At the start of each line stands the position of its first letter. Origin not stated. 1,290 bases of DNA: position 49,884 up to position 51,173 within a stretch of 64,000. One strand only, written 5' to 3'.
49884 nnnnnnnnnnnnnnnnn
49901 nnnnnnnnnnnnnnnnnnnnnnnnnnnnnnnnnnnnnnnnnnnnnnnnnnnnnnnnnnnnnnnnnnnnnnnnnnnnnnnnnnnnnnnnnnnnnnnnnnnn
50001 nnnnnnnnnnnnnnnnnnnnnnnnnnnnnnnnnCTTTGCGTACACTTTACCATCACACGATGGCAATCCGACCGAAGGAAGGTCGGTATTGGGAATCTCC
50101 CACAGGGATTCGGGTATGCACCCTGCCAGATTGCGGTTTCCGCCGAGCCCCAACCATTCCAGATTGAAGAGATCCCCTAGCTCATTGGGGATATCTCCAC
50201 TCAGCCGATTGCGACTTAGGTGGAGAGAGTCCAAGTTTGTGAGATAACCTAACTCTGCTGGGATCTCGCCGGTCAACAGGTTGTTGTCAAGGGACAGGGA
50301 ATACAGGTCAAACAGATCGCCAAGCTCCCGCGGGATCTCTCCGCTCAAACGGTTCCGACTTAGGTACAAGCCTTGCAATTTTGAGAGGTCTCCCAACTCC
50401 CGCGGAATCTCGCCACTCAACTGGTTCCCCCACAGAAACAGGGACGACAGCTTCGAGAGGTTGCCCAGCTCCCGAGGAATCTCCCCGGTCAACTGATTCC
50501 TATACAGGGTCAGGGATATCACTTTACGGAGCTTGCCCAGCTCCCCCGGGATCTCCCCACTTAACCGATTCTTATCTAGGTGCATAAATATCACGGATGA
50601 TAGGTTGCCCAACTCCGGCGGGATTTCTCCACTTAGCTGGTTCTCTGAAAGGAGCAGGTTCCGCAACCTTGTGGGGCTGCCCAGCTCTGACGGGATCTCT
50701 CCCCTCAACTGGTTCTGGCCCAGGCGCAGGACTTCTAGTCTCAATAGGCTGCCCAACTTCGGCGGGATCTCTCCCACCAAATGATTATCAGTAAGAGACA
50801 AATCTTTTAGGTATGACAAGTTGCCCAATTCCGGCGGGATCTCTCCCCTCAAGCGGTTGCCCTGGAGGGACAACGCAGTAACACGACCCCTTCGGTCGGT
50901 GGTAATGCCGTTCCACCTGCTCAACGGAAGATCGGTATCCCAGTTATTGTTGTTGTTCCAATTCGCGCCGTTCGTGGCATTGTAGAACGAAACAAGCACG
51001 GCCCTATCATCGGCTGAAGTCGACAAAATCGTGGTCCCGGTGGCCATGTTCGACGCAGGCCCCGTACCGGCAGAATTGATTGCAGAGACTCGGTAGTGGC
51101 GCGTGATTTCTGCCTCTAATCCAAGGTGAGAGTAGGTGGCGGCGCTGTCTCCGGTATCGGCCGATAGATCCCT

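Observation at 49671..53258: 1195-aa lipoprotein combining 7 near-identical fn3 domains with a plant-receptor-kinase-style LRR ectodomain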

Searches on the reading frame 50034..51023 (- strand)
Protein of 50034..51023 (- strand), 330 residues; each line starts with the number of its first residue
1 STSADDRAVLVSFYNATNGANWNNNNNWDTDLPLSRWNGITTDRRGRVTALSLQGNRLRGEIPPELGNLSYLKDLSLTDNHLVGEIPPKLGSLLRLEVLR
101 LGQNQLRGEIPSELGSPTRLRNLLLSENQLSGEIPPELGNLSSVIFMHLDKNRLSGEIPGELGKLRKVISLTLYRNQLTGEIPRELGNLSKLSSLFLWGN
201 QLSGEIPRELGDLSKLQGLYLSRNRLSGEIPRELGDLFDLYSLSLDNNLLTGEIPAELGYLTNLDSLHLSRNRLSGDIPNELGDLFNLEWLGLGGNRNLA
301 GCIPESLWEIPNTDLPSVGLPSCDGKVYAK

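Call 29: search_solved_structures(query=window:50034-51023:-, max_evalue=1e-10, show_alignments=2)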
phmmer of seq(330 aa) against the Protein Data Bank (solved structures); distinct sequences matched with E-value up to 1e-10: 142 (the best 60 are shown).
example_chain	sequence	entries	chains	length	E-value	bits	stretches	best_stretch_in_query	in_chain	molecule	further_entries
8wef_A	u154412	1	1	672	1.3e-158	530.8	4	62-297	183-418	MALE DISCOVERER 1-INTERACTING RECEPTOR-LIKE KINASE 2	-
8weg_A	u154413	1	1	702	1.8e-158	530.4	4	62-297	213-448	MALE DISCOVERER 1-INTERACTING RECEPTOR-LIKE KINASE 2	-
6s6q_A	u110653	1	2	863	2.2e-151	507.1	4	73-311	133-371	LRR receptor-like serine/threonine-protein kinase GSO1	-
8weh_A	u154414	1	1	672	2.5e-148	497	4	76-288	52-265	MALE DISCOVERER 1-INTERACTING RECEPTOR-LIKE KINASE 2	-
8wei_A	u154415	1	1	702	9.7e-140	468.8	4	96-269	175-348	MALE DISCOVERER 1-INTERACTING RECEPTOR-LIKE KINASE 2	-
4mn8_A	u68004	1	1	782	2.7e-132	444.3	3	32-296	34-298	LRR receptor-like serine/threonine-protein kinase FLS2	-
5gr8_A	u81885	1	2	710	1.2e-127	429.1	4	35-289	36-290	Leucine-rich repeat receptor-like protein kinase PEPR1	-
5hyx_B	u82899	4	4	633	1.5e-113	382.7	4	129-292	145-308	Probable LRR receptor-like serine/threonine-protein kinase At4g26540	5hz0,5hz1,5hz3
4mna_A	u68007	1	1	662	3.4e-111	375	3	32-296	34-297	LRR receptor-like serine/threonine-protein kinase FLS2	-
8web_A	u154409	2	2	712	3.1e-110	371.8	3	75-288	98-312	MDIS1-interacting receptor like kinase 2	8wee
8wec_A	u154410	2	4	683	7e-110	370.6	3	75-289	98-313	MDIS1-interacting receptor like kinase 2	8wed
8yaa_A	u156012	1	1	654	2e-109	369.1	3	75-289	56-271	MDIS1-interacting receptor like kinase 2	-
5xjx_K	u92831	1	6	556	3.4e-102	345.4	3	48-288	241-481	LRR receptor-like serine/threonine-protein kinase ERL1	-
5xkj_A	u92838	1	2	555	7.3e-91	308.1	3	48-237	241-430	LRR receptor-like serine/threonine-protein kinase ERL1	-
9w1s_A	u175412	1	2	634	1.4e-89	303.9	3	60-282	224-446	AT5G25930 protein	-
4u08_A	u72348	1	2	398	7.8e-52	179.8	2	96-297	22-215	LIC11098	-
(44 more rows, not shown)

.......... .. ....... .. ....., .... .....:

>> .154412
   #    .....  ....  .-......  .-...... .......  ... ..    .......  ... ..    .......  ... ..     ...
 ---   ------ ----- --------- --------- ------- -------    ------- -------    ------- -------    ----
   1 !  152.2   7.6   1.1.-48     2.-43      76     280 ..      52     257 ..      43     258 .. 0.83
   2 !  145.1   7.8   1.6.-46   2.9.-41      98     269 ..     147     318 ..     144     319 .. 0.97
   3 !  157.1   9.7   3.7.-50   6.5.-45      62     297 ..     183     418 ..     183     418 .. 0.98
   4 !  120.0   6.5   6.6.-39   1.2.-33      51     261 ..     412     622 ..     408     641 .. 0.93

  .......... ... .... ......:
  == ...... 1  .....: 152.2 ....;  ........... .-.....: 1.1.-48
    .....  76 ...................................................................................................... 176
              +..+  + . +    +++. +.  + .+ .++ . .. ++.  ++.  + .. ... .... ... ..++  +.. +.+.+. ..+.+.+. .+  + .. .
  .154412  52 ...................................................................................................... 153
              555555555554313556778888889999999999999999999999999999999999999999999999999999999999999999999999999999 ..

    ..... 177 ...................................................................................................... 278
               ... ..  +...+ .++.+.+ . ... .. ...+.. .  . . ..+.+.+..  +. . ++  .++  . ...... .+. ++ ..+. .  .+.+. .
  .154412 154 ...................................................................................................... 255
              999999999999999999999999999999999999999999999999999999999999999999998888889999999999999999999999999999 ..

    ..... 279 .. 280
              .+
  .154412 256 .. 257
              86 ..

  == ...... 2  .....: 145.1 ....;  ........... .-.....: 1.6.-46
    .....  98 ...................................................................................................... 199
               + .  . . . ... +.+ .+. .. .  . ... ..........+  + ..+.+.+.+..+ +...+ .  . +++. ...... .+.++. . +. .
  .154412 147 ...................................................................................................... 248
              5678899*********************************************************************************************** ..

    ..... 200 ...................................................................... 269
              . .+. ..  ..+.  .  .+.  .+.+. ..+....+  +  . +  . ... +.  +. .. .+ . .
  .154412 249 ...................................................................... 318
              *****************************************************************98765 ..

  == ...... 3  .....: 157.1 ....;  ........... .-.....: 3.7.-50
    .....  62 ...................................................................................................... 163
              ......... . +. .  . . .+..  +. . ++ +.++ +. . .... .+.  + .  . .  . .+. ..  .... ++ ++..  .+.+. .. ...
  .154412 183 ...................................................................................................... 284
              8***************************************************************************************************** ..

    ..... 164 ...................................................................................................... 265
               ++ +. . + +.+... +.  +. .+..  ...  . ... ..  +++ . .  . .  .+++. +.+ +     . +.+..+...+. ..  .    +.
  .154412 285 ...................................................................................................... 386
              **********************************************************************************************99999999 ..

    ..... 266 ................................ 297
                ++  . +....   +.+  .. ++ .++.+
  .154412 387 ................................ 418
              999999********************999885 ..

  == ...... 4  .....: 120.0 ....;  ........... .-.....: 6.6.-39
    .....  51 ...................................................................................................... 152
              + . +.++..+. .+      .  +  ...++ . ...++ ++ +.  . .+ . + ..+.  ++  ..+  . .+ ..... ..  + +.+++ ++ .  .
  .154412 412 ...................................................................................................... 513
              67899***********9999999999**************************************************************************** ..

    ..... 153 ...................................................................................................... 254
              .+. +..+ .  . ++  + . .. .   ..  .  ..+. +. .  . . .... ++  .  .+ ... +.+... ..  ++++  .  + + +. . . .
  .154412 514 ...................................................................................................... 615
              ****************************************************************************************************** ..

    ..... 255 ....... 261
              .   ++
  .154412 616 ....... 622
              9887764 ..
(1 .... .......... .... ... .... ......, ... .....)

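Call 39: find_homologous_proteins(query=window:50034-51023:-, max_evalue=1e-20)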
Query seq(330 aa) (330 aa): 6408 proteins with E <= 1e-20 among 8000 candidates; the best 120 are listed.
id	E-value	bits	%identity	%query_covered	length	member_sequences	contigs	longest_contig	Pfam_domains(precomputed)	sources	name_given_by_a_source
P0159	4.1e-136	472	50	97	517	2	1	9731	PF23598.2,PF00560.40,PF12799.14,PF13855.13,PF23211.1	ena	-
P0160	1.6e-129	450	44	98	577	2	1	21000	PF23598.2,PF00560.40,PF12799.14,PF13855.13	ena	-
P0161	3.9e-125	436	57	95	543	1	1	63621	PF23598.2,PF24758.2,PF00560.40,PF12799.14,PF13855.13,PF23211.1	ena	-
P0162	8.9e-122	425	48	98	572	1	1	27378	PF23598.2,PF25019.1,PF00560.40,PF12799.14,PF13855.13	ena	-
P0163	4.4e-121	422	53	72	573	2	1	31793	PF23598.2,PF25019.1,PF00560.40,PF12799.14,PF13855.13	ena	-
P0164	6.7e-120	418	39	98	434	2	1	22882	PF23598.2,PF24758.2,PF25019.1,PF00560.40,PF12799.14,PF13855.13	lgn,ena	-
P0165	1.6e-119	417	48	86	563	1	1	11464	PF23598.2,PF24758.2,PF25019.1,PF00560.40,PF12799.14,PF13855.13,PF23211.1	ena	-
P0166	1.6e-117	411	48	97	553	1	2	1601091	PF23598.2,PF13516.13,PF04151.22,PF24758.2,PF00560.40,PF12799.14,PF13855.13,PF23211.1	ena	-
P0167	3.3e-117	410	43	95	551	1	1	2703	PF23598.2,PF00560.40,PF12799.14,PF13855.13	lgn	-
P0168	2.7e-116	407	49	95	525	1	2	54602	PF23598.2,PF24141.2,PF26769.1,PF00560.40,PF12799.14,PF25013.1,PF13855.13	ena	-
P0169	3.3e-116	406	47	97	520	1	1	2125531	PF23598.2,PF13516.13,PF24758.2,PF26769.1,PF25019.1,PF00560.40,PF12799.14,PF25013.1,PF13855.13,PF23211.1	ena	-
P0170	7.7e-112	392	53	99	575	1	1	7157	PF23598.2,PF26769.1,PF00560.40,PF12799.14,PF13855.13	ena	-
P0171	1.3e-110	388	59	98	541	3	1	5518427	PF23598.2,PF26769.1,PF00560.40,PF12799.14,PF13855.13,PF00041.28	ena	-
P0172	1.6e-110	388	40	98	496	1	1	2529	PF23598.2,PF00560.40,PF12799.14,PF13855.13,PF23211.1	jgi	-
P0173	1.3e-109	385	40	98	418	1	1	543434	PF23598.2,PF00560.40,PF12799.14,PF13855.13,PF23211.1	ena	-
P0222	2.0e-95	338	58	72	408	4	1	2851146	PF23598.2,PF00560.40,PF12799.14,PF13620.13,PF13855.13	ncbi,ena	-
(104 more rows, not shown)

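Call 78: search_protein_families(library=pfam, proteins=[P0222], max_evalue=0.001)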
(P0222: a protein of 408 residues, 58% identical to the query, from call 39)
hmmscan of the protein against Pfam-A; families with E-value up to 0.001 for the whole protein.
P0222 (408 aa): 5 families
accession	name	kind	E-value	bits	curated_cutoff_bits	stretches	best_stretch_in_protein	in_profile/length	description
PF00560.39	LRR_1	-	1e-20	69.8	20.6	0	223-245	1-23/23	Leucine Rich Repeat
PF12799.13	LRR_4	-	7.4e-17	61.4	27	2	200-238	3-39/44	Leucine Rich repeats (2 copies)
PF13855.12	LRR_8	-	4.2e-12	46.1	27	2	104-162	3-61/61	Leucine rich repeat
PF23598.1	LRR_14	-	6.8e-12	45.2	40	1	120-251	16-144/353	Leucine-rich repeat region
PF13620.12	CarboxypepD_reg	-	9.9e-06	26.3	32.3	1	294-352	1-54/82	Carboxypeptidase regulatory-like domain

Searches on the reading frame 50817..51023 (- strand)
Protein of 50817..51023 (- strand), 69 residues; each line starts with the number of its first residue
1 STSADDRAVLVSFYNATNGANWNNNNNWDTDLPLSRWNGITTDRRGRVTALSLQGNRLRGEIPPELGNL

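Call 28: search_protein_families(library=pfam, proteins=[window:50817-51023:-], max_evalue=10)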
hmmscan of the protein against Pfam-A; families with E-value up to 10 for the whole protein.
seq(69 aa): 2 families
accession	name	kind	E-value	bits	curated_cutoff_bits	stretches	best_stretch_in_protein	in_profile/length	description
PF00560.39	LRR_1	-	0.0014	18.7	20.6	1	49-69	3-23/23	Leucine Rich Repeat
PF18805.7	LRR_10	-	0.024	14.9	30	1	16-53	33-67/67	Leucine-rich repeat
